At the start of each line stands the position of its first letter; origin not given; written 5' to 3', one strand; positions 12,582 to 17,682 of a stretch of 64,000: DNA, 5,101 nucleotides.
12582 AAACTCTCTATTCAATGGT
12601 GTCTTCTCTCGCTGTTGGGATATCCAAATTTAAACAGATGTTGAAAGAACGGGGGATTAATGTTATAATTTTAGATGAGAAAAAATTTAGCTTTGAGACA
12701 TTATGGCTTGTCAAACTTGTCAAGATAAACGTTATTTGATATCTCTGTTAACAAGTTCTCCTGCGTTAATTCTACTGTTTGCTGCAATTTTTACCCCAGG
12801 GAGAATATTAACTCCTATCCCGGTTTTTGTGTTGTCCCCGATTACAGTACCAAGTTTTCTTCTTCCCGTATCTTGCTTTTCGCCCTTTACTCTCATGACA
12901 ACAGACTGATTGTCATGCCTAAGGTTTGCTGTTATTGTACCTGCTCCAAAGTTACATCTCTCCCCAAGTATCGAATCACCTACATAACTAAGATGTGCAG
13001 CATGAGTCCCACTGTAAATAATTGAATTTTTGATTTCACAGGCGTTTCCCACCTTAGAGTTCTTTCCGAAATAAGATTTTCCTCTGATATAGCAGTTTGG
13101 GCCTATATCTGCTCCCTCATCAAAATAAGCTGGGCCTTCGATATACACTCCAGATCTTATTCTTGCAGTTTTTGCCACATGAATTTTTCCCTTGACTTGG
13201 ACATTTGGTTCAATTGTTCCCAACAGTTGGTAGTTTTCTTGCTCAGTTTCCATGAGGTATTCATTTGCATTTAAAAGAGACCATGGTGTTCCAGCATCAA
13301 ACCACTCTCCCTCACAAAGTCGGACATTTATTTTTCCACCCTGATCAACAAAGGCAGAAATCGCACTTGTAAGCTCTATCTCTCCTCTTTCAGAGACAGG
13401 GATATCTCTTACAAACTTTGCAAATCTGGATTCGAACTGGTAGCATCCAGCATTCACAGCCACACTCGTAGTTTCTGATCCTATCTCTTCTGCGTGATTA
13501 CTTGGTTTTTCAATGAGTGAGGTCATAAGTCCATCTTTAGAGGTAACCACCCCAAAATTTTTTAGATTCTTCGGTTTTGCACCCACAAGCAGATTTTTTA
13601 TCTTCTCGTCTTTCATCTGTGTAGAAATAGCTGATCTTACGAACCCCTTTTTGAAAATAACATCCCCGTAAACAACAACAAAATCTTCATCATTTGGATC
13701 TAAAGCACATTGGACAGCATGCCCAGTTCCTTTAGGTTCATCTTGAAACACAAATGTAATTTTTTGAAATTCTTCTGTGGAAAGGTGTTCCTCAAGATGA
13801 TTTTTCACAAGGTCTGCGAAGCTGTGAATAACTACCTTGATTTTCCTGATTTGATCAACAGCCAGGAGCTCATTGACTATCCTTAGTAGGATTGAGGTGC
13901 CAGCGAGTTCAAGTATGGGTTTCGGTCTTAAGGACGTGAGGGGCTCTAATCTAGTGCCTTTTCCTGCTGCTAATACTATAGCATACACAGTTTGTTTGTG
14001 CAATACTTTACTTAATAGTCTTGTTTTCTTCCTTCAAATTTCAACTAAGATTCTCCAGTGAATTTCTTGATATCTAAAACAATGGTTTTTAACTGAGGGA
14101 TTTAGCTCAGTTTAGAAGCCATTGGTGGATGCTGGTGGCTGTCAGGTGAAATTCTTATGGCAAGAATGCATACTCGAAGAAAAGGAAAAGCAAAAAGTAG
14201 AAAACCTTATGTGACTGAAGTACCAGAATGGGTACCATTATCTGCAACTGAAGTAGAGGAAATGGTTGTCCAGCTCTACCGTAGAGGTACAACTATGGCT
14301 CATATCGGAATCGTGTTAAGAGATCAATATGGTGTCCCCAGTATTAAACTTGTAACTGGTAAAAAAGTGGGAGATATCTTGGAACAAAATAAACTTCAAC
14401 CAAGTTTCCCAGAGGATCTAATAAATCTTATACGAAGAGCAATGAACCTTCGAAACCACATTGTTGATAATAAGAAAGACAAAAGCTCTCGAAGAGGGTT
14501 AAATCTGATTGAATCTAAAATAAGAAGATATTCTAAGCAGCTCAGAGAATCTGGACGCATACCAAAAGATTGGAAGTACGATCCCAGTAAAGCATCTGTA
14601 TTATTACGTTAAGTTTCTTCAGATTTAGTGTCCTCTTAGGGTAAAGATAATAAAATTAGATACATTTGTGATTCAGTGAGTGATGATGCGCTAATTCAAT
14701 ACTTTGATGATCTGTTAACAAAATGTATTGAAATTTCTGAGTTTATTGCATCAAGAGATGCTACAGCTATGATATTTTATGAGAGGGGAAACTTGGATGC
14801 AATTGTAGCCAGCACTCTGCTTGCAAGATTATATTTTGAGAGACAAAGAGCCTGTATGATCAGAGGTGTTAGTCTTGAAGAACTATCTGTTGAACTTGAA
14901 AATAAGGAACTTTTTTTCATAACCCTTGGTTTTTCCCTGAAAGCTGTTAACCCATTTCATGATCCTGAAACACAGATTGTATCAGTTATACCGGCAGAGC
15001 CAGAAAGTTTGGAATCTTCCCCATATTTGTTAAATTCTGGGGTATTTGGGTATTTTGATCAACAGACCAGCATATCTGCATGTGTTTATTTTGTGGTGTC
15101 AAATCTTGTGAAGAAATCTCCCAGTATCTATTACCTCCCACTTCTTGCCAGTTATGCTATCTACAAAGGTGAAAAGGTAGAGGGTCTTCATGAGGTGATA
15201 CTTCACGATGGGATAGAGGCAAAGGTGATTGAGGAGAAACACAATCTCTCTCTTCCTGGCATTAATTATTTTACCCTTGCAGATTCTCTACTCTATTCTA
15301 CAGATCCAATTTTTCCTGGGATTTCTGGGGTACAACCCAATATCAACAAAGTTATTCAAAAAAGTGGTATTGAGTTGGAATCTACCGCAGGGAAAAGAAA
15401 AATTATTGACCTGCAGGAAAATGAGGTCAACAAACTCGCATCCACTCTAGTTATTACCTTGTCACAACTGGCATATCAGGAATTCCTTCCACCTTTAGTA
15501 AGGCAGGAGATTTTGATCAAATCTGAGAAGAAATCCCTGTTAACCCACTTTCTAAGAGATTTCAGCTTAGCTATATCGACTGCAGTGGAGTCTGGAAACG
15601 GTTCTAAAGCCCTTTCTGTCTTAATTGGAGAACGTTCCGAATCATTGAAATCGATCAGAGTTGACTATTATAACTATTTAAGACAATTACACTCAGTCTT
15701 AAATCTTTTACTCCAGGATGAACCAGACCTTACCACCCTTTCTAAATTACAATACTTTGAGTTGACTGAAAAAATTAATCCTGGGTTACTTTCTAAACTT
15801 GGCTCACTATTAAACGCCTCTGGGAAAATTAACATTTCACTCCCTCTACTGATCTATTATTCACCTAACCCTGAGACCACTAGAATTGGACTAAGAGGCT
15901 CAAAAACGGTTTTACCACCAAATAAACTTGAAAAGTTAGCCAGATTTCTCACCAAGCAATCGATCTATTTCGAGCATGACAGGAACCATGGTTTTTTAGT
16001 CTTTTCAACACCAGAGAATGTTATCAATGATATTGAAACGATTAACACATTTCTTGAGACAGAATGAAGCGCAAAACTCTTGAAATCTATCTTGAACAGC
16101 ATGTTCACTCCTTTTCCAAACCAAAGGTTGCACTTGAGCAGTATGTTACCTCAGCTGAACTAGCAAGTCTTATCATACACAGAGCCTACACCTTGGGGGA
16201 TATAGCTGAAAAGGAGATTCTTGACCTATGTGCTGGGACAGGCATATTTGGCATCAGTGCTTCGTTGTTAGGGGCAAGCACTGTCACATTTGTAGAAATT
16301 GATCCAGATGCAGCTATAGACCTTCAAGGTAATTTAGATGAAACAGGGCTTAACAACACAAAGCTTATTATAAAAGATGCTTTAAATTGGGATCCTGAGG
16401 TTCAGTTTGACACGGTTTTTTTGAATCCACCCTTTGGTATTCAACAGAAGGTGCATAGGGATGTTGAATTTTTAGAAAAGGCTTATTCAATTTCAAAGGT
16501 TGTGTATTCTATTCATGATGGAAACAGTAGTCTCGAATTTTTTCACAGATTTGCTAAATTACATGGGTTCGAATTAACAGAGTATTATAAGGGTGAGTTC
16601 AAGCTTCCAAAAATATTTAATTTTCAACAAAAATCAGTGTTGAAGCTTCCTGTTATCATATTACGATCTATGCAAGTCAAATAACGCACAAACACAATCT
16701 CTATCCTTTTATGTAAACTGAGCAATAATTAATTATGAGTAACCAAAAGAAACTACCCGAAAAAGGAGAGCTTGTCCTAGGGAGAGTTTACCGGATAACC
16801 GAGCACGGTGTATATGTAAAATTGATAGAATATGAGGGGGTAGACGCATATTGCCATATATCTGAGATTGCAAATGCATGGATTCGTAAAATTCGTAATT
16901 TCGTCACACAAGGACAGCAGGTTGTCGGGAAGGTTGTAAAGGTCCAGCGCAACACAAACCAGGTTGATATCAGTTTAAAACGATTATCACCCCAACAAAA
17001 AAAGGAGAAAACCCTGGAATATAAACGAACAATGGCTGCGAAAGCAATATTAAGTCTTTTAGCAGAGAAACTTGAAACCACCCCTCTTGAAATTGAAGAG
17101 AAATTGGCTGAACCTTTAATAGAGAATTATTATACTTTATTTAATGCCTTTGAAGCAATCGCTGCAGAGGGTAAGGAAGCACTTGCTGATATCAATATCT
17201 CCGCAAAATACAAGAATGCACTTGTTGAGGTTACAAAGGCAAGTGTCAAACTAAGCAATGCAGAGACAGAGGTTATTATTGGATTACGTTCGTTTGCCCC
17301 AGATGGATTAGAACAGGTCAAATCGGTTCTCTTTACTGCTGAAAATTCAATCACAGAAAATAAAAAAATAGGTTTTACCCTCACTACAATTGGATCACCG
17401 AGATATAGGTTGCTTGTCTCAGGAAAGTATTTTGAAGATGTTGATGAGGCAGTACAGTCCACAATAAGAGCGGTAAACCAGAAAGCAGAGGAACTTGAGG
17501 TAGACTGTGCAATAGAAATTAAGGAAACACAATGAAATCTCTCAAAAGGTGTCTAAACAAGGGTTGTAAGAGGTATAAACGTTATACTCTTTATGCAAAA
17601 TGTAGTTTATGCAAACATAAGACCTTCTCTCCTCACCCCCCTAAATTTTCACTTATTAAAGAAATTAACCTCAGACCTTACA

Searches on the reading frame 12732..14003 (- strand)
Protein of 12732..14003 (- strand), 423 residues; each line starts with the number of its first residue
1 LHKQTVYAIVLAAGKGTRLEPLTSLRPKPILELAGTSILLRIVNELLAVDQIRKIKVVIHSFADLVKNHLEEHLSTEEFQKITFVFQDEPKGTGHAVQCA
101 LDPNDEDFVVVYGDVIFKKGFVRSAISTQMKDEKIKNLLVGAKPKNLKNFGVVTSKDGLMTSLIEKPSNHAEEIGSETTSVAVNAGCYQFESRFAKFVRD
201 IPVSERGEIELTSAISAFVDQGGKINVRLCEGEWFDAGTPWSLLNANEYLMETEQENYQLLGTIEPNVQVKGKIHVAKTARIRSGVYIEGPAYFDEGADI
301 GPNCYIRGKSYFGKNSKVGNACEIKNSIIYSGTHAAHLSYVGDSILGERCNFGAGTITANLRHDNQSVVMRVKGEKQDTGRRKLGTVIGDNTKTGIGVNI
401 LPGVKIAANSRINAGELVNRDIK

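Call 61: search_protein_families(library=pfam, proteins=[window:12732-14003:-], max_evalue=0.0001)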
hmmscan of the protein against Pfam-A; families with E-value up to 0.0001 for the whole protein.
window:12732-14003:- (423 aa): 5 families
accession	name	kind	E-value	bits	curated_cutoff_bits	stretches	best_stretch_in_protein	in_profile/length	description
PF00483.29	NTP_transferase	-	2.1e-32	113.1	21.2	1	8-250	2-242/245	Nucleotidyl transferase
PF00132.30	Hexapep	-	7.7e-14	51.1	27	1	385-415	1-31/36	Bacterial transferase hexapeptide (six repeats)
PF12804.13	NTP_transf_3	-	5.8e-10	40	27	1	8-126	1-108/160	MobA-like NTP transferase domain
PF25084.1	LbH_EIF2B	-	2.8e-07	31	54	1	273-356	3-85/105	EIF2B subunit epsilon LbH domain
PF01128.25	IspD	-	3e-05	24.3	27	1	6-63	1-55/221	2-C-methyl-D-erythritol 4-phosphate cytidylyltransferase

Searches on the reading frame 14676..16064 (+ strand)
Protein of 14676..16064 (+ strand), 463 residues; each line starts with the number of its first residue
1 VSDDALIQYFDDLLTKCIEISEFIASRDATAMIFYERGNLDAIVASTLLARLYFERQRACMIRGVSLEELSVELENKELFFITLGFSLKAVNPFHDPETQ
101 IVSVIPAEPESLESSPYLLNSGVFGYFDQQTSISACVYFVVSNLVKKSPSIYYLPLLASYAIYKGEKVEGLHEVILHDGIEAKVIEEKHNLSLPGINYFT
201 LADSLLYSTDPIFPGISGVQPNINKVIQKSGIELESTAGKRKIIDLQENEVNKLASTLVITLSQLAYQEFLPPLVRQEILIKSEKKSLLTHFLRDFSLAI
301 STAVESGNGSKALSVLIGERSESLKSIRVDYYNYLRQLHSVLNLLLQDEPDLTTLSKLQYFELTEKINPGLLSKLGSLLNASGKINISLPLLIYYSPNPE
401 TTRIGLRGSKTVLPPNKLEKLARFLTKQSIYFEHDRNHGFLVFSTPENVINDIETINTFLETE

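Call 9: search_protein_families(library=pfam, proteins=[window:14676-16064:+], max_evalue=0.001)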
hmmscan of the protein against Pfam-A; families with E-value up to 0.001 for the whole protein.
window:14676-16064:+ (463 aa): 1 family
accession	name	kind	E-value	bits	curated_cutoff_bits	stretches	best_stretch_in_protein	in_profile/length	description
PF21763.2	DHH_CID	-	1.5e-07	32.2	27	1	203-261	11-69/84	DHH-CID domain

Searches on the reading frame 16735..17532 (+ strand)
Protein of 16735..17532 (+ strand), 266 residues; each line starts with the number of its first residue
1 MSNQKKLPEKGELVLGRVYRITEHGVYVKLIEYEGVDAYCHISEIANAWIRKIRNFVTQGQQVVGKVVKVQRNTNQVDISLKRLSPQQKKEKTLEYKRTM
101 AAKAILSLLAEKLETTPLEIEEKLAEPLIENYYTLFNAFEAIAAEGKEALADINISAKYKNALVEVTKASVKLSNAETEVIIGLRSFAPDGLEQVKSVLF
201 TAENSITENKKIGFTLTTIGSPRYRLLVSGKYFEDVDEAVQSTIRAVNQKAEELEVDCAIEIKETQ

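Call 9: search_protein_families(library=pfam, proteins=[window:16735-17532:+], max_evalue=0.001)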
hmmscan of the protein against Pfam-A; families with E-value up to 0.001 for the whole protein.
window:16735-17532:+ (266 aa): 2 families
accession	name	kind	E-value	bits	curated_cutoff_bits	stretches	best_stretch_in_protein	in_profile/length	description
PF07541.17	EIF_2_alpha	-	2.3e-21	76.3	22.8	1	122-229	3-110/114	Eukaryotic translation initiation factor 2 alpha subunit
PF00575.29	S1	-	9.1e-12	45.6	22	1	8-82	2-74/74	S1 RNA binding domain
